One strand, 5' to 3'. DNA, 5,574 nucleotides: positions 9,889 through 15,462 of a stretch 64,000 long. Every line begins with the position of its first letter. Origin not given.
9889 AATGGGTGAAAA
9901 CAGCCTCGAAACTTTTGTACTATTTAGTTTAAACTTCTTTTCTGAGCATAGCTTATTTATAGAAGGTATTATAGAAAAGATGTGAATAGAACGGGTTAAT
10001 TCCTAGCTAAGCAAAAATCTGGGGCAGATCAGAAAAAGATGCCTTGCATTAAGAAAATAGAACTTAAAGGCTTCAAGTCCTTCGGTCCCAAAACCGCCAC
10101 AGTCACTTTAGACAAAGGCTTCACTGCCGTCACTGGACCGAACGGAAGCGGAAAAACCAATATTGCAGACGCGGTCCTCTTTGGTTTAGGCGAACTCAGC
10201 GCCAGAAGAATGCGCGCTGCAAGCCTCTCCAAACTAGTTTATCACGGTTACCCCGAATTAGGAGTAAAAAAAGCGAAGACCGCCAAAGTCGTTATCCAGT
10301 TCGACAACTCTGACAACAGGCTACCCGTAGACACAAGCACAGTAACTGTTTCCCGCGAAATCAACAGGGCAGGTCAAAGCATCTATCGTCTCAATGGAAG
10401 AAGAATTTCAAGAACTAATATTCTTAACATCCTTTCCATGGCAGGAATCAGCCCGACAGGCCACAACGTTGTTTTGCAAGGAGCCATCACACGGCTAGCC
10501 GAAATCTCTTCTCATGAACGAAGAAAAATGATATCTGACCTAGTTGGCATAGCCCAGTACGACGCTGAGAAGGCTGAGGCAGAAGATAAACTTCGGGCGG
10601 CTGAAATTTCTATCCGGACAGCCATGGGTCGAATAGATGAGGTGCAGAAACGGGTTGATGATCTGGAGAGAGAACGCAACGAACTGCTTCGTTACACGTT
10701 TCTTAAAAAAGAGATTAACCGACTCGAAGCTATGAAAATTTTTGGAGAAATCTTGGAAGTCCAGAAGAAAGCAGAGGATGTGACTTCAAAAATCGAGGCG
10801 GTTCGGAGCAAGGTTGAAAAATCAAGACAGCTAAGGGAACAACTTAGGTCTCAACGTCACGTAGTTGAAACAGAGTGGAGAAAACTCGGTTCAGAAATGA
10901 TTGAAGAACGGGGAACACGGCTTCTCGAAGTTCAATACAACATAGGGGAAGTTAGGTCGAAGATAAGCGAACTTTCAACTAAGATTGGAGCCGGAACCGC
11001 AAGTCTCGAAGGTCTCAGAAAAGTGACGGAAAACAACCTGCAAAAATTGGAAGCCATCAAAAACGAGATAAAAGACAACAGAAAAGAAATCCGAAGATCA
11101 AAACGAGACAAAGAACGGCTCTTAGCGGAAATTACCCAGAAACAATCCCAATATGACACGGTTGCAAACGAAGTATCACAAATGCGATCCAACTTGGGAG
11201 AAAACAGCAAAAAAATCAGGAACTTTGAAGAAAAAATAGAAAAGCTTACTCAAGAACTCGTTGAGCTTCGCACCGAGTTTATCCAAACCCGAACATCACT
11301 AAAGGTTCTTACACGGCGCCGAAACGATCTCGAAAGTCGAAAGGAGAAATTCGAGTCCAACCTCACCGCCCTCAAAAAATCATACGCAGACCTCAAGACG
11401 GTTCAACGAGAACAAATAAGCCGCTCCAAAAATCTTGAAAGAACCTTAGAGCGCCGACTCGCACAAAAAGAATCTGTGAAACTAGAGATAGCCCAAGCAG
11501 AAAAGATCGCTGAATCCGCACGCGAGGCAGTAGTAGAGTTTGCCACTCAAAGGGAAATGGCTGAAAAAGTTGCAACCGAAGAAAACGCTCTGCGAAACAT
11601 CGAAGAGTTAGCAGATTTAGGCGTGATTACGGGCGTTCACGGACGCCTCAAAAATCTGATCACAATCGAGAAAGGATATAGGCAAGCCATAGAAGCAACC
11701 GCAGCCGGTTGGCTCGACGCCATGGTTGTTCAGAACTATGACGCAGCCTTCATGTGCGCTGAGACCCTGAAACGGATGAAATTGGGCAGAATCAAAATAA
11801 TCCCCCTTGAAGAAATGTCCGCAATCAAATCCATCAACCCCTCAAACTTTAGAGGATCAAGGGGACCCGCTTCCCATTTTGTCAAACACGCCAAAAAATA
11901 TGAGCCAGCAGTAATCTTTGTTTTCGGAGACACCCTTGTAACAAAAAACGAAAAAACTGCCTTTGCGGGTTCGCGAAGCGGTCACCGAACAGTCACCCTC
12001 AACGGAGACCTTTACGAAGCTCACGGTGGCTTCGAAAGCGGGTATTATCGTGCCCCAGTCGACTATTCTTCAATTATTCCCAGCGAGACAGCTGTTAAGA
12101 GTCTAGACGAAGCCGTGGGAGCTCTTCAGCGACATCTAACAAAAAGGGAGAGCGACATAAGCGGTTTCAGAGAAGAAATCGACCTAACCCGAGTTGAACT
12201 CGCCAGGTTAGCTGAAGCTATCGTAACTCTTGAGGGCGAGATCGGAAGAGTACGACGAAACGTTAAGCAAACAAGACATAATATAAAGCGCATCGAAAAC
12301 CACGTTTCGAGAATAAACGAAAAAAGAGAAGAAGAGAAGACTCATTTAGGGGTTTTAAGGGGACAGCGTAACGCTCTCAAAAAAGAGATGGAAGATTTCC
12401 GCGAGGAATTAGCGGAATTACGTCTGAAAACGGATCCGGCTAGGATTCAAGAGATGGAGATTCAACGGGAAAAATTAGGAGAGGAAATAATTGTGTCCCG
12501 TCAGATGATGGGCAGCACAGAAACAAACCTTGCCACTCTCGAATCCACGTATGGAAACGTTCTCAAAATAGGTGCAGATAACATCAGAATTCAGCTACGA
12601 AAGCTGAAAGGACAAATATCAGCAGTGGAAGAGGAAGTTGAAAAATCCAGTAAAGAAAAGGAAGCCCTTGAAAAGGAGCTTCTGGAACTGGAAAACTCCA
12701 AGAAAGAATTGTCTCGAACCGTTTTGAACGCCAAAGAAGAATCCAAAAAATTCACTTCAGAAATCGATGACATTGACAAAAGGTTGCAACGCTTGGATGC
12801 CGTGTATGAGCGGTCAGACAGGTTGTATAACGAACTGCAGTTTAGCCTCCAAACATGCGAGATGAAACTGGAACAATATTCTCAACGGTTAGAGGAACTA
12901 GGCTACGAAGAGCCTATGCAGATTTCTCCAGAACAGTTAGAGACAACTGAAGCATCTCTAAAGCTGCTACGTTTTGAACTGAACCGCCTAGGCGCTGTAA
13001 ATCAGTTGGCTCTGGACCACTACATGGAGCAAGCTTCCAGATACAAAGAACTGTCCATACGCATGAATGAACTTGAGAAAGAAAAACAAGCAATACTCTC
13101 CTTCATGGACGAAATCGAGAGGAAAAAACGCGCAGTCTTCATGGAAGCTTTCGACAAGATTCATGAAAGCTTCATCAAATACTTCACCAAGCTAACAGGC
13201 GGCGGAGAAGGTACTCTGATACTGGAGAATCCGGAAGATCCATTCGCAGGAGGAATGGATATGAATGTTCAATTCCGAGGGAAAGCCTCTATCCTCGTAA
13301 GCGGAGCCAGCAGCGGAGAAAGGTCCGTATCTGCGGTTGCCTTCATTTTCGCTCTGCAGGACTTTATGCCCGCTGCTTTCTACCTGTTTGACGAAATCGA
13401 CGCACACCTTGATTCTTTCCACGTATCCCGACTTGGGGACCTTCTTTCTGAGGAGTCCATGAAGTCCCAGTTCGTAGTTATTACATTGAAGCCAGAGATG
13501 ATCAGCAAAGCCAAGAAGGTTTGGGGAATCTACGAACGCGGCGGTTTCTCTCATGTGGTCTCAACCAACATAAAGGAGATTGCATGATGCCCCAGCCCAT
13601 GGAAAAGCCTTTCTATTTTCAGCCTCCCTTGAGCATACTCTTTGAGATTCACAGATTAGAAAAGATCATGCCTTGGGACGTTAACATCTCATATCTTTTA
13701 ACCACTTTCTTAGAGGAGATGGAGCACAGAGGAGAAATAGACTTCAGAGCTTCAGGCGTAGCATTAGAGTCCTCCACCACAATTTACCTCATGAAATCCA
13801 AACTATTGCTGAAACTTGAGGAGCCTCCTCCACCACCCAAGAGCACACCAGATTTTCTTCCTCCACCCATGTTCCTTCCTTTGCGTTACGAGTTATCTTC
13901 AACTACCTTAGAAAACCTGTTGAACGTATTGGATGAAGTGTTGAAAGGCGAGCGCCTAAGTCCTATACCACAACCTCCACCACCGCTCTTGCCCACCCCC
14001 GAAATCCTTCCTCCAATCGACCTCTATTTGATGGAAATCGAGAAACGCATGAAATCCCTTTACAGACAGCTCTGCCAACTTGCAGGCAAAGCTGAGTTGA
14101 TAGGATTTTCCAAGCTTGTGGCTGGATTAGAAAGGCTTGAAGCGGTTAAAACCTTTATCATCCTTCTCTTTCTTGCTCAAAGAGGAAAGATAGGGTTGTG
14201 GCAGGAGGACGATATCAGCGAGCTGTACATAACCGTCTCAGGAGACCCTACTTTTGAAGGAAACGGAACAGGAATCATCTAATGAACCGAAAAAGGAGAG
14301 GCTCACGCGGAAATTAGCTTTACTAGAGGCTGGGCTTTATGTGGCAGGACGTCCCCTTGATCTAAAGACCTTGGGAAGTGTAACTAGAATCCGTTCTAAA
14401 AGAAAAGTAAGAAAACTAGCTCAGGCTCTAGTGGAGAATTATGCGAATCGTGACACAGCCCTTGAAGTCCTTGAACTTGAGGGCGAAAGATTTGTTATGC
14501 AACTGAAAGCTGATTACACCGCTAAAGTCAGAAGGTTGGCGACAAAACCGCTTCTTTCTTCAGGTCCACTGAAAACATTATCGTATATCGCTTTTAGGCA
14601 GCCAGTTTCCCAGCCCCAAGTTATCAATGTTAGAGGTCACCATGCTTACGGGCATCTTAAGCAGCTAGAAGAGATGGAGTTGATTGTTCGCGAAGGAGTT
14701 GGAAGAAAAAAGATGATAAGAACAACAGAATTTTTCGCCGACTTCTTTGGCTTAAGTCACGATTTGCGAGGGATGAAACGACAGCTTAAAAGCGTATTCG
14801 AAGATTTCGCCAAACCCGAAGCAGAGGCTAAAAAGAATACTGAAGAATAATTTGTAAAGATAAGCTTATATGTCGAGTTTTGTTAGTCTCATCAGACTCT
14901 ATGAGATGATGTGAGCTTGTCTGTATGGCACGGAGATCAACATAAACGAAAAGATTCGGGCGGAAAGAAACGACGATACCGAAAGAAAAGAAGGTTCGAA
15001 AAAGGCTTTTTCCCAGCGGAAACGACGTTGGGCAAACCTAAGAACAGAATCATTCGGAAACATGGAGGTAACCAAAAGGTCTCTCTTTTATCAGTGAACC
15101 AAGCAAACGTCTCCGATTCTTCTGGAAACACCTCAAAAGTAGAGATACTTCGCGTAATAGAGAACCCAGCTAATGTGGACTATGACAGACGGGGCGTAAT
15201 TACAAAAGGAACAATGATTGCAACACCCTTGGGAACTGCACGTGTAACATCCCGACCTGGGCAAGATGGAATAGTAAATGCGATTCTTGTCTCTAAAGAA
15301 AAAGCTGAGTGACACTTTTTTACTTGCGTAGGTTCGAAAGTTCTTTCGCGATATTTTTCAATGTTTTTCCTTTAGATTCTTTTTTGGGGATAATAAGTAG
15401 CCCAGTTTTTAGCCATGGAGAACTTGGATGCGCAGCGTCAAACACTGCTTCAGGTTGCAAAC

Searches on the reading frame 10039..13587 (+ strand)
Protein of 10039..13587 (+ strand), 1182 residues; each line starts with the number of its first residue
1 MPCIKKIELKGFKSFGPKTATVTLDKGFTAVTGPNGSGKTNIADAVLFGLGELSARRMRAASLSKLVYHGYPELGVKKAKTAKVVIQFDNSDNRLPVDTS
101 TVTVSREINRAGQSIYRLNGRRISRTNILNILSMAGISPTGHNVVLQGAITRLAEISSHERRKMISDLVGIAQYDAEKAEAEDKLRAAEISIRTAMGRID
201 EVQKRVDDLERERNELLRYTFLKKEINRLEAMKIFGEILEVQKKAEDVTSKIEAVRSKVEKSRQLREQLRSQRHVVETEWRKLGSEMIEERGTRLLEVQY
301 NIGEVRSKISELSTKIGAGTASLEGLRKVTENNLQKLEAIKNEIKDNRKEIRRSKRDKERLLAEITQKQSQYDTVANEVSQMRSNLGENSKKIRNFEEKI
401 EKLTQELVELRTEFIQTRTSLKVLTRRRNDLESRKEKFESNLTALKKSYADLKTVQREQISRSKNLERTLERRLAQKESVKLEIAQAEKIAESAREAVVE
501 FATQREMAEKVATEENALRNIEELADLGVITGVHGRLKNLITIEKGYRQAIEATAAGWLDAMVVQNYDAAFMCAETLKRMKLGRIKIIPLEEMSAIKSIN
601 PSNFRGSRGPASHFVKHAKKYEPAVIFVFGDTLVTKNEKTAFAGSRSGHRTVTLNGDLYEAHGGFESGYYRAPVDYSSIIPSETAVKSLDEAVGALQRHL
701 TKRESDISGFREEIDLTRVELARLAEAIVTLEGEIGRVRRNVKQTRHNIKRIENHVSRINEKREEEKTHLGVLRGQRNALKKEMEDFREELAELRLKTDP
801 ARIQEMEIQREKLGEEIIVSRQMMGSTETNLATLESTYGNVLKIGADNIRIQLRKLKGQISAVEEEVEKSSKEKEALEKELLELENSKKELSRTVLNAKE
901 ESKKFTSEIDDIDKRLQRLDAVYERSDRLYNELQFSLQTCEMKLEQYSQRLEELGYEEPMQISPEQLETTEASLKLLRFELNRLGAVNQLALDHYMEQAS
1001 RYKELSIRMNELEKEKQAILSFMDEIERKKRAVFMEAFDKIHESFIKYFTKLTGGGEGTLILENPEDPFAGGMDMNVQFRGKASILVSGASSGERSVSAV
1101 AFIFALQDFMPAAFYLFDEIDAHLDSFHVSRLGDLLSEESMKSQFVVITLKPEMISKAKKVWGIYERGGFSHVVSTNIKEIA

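Call 24: search_protein_families(library=pfam, proteins=[window:10039-13587:+], max_evalue=0.00001)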
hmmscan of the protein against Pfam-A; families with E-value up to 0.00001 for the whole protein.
window:10039-13587:+ (1182 aa): 4 families
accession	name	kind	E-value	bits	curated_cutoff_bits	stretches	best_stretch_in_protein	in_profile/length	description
PF02463.25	SMC_N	-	9.3e-62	208.8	40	1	4-1167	2-215/220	RecF/RecN/SMC N terminal domain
PF06470.18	SMC_hinge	-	5.8e-20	72.3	22.5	1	531-641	2-112/116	SMC proteins Flexible Hinge Domain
PF13476.12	AAA_23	-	6.2e-20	73.1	27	1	6-253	1-201/201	AAA domain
PF13304.12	AAA_21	-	3.2e-10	41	27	0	28-51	1-24/304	AAA domain, putative AbiEii toxin, Type IV TA system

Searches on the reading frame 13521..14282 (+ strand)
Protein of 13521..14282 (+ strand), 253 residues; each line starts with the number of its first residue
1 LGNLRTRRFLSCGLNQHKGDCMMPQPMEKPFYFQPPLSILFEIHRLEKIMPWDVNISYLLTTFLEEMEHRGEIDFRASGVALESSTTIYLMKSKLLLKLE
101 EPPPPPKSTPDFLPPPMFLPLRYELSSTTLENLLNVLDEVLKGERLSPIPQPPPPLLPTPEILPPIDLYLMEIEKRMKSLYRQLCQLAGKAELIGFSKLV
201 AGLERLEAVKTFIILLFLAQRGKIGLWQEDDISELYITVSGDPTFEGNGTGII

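Call 24: search_protein_families(library=pfam, proteins=[window:13521-14282:+], max_evalue=0.00001)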
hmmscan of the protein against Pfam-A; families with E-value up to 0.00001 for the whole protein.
window:13521-14282:+ (253 aa): 1 family
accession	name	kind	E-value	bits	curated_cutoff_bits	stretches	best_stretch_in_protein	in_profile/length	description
PF02616.19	SMC_ScpA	-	3.2e-06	27.7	24.6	0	172-239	161-231/232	Segregation and condensation protein ScpA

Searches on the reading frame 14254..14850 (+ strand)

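Call 24: search_protein_families(library=pfam, proteins=[window:14254-14850:+], max_evalue=0.00001)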
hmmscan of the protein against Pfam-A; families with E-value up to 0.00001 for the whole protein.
window:14254-14850:+ (198 aa): 1 family
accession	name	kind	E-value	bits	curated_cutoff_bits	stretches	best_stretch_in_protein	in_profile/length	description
PF04079.22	SMC_ScpB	-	5.3e-33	114.3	27.4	1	23-169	2-153/160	Segregation and condensation complex subunit ScpB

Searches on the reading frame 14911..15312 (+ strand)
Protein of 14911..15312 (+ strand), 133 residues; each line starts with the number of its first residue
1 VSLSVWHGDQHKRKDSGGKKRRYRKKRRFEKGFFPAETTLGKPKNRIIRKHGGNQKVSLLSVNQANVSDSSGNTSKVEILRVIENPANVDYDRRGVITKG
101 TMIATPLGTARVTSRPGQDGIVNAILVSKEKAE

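Call 24: search_protein_families(library=pfam, proteins=[window:14911-15312:+], max_evalue=0.00001)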
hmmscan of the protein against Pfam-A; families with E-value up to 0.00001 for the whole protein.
window:14911-15312:+ (133 aa): 1 family
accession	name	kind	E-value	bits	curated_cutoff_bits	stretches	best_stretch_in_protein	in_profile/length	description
PF01201.27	Ribosomal_S8e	-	4.2e-37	127.8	30.2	1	9-127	3-133/133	Ribosomal protein S8e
